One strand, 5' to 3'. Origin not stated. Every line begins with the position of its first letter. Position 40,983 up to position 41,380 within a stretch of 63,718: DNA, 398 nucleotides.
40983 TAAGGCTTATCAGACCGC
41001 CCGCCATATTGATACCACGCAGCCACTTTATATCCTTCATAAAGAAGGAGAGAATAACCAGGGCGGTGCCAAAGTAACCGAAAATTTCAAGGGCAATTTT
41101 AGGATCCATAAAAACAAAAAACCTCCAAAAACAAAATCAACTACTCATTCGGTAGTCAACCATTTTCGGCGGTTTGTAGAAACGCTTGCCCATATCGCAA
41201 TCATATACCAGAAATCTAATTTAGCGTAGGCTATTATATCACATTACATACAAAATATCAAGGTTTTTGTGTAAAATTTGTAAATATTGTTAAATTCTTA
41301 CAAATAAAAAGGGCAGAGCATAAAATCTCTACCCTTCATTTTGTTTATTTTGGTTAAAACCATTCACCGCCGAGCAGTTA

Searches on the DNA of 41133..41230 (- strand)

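Call 17: build_rna_model(alignment_id=A1, structure=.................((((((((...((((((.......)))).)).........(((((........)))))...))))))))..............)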
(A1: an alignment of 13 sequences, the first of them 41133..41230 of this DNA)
Model R1 built from alignment A1 (13 sequences, 100 columns); structure: as given.
model positions 98; base pairs 19; branch points 1; effective number of sequences 2; information 0.59 bits per position. Calibrated on 0.2 Mb of random sequence (short: E-values are rough).
structure used (alignment columns):
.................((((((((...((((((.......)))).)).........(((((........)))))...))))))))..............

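Call 18: search_with_rna_model(model_id=R1, sources=[window, L001, L002, L003, L004, L005, L006, L007, L008, L009, L010, L011, L012, L013, L014, L015, L016, L017, L018, L019, L020, L021, L022, L023, L024, L025, L026, L027, L028, L029, L030, L031, L032, L033, L034, L035, L036, L037, L038, L039, L040, L041, L042, L043, L044, L045, L046, L047, L048, L049, L050, L051, L052, L053, L054, L055, L056, L057, L058, L059, L060, L061, L062, L063, L064, L065, L066, L067, L068, L069, L070, L071, L072, L073, L074, L075, L076, L077, L078, L079, L080], max_evalue=1, make_alignment=true)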
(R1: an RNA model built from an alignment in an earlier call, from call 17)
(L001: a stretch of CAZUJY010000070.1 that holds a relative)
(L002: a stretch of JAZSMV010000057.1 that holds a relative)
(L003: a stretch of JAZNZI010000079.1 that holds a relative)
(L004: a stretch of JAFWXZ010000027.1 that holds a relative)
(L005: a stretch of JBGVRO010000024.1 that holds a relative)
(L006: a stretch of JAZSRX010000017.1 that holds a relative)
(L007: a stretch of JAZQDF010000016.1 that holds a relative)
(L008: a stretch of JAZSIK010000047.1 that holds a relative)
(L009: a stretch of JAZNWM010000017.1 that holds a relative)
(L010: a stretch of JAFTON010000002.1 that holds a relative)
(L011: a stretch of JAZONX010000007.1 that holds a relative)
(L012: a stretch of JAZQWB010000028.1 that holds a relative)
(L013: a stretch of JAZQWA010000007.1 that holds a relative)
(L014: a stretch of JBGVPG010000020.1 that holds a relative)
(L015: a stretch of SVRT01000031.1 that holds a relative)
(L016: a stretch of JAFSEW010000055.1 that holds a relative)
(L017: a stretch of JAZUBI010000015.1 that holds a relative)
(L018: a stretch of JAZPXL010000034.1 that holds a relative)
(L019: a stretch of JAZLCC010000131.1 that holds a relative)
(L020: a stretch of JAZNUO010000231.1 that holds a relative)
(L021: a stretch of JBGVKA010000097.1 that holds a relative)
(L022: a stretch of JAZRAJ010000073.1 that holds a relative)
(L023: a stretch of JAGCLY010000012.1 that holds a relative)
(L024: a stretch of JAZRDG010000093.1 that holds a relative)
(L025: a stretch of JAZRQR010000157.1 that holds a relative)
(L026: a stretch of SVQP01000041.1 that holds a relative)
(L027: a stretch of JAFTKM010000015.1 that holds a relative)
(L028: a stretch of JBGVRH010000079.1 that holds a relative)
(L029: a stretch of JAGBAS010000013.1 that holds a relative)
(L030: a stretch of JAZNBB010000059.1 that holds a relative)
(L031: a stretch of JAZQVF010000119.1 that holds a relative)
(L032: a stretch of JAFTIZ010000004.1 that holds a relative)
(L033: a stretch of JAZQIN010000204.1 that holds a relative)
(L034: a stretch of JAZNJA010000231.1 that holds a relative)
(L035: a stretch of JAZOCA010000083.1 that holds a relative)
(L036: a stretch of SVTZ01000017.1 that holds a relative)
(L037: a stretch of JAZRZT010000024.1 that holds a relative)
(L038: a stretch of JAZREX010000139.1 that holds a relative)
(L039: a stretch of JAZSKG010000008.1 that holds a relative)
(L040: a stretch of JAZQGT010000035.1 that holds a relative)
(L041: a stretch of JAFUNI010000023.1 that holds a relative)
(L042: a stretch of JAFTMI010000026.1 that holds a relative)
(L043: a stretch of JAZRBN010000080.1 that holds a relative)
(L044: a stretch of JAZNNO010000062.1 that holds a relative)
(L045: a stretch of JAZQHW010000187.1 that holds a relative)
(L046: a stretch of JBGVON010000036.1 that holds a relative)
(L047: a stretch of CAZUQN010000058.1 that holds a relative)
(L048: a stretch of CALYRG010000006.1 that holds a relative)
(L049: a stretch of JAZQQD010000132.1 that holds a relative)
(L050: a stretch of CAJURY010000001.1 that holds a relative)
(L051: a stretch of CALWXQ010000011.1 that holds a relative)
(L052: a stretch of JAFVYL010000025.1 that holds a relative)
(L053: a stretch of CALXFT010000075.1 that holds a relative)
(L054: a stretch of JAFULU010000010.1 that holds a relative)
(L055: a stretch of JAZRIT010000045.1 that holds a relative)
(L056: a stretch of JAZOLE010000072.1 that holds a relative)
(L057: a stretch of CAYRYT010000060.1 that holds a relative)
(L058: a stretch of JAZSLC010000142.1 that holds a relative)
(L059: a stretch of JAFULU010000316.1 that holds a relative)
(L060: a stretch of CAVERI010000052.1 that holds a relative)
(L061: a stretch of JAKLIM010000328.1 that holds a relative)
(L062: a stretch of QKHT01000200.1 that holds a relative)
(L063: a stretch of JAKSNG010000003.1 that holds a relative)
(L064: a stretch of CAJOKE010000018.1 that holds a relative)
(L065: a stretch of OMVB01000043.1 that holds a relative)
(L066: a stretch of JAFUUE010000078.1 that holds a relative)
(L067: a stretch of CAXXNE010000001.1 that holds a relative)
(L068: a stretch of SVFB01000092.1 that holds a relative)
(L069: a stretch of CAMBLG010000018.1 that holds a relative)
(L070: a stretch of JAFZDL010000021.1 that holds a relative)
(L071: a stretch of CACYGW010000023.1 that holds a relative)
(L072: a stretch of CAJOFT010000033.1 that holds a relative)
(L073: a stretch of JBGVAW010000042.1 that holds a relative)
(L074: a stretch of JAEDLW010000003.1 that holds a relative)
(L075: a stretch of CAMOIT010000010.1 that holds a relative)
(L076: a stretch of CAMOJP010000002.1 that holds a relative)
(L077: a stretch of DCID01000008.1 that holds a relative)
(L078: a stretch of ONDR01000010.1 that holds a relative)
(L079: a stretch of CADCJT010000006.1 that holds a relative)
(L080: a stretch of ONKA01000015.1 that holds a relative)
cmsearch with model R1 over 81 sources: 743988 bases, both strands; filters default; matches with E-value up to 1: 40.
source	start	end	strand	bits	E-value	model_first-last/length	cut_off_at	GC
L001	3571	3668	+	97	8.5e-23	1-98/98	no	0.37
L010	212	309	+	94.5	4.1e-22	1-98/98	no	0.39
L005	3575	3672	+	94.1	5.3e-22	1-98/98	no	0.38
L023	3574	3671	+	93.5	7.7e-22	1-98/98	no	0.37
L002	667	764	+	93.4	8.2e-22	1-98/98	no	0.38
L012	3588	3685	+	92.6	1.3e-21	1-98/98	no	0.37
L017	3167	3264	+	92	2e-21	1-98/98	no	0.41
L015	3160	3257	+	91.8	2.2e-21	1-98/98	no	0.42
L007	1424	1521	+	91.6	2.6e-21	1-98/98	no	0.42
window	41133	41230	-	91.1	3.4e-21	1-98/98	no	0.4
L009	3578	3675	+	90.9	3.9e-21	1-98/98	no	0.41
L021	3397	3494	+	90.7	4.6e-21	1-98/98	no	0.4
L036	3574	3671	+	90.5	5.1e-21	1-98/98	no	0.39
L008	1540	1637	+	87.6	3.2e-20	1-98/98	no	0.39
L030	3643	3740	+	87.4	3.5e-20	1-98/98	no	0.47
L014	3621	3719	+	87.3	3.8e-20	1-98/98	no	0.37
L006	3579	3676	+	86.5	6.3e-20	1-98/98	no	0.38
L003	3582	3679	+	86.5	6.3e-20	1-98/98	no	0.43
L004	3582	3679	+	86.5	6.3e-20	1-98/98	no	0.43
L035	3221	3319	+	85.9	9.6e-20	1-98/98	no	0.34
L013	3589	3686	+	85.5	1.2e-19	1-98/98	no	0.44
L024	3824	3921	+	82.2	9.5e-19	1-98/98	no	0.47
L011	3594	3691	+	81.4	1.6e-18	1-98/98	no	0.41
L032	3626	3723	+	80.7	2.5e-18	1-98/98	no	0.51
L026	3814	3911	+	79.5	5.2e-18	1-98/98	no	0.51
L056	3823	3920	+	79.3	6.1e-18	1-98/98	no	0.48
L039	3810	3906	+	77.9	1.5e-17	1-98/98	no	0.36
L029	3871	3966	+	75.9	5.2e-17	1-98/98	no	0.48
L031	3803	3900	+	75.2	8e-17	1-98/98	no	0.41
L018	3861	3954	+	75.1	8.5e-17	1-98/98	no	0.44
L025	3838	3898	+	74.3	1.4e-16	21-81/98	no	0.51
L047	3600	3695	+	72.8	3.7e-16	1-98/98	no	0.4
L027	3609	3704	+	71.7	7.6e-16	1-98/98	no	0.41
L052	3622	3717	+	69.5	3.1e-15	1-98/98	no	0.45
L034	3847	3944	+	68.9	4.4e-15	1-98/98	no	0.47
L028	3872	3969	+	68.7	5.1e-15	1-98/98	no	0.45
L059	3859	3956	+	66.8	1.6e-14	1-98/98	no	0.49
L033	3647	3744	+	66.6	1.9e-14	1-98/98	no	0.48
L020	709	805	+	63.8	1.1e-13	1-98/98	no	0.46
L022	3801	3896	+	34.2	1.5e-05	1-98/98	no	0.33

Alignment A2: 40 matches aligned to the model, 111 columns, each read 5' to 3' on its own strand. Consensus structure (alignment columns), stored with it:
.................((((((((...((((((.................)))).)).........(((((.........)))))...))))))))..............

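Call 64: search_with_rna_model(model_id=R1, sources=[L081, L082, L083, L084, L085, L086, L087, L088, L089, L090, L091, L092, L093], max_evalue=1)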
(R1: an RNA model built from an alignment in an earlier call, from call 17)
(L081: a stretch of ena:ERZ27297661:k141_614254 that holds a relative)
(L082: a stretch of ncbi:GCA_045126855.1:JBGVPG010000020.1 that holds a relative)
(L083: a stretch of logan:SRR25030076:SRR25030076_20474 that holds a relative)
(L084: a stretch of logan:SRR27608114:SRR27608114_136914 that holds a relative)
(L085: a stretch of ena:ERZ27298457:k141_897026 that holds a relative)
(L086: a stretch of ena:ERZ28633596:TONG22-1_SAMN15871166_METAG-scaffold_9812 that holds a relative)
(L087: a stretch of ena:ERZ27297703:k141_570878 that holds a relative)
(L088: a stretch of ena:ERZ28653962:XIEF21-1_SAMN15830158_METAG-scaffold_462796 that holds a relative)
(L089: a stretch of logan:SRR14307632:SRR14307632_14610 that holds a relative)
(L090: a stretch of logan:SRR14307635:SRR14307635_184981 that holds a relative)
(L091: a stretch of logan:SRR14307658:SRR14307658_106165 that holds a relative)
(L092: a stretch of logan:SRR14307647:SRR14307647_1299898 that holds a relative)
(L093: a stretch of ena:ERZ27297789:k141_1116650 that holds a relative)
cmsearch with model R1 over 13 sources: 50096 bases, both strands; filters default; matches with E-value up to 1: 12.
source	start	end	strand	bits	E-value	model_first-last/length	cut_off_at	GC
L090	661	758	+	88.8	1e-21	1-98/98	no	0.49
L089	3369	3466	+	87.6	2.2e-21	1-98/98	no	0.5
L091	236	333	+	87.6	2.2e-21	1-98/98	no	0.5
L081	3880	3978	+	87.3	2.6e-21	1-98/98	no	0.37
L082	3880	3978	+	87.3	2.6e-21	1-98/98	no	0.37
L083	191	289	+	87.3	2.6e-21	1-98/98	no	0.37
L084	3089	3187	+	87.3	2.6e-21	1-98/98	no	0.37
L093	3131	3228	+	87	3.1e-21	1-98/98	no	0.41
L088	261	358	+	84.3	1.7e-20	1-98/98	no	0.46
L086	2634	2731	+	81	1.4e-19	1-98/98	no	0.4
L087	2499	2596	+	81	1.4e-19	1-98/98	no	0.4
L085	1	46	+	29.8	1.7e-05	53-98/98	5'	0.46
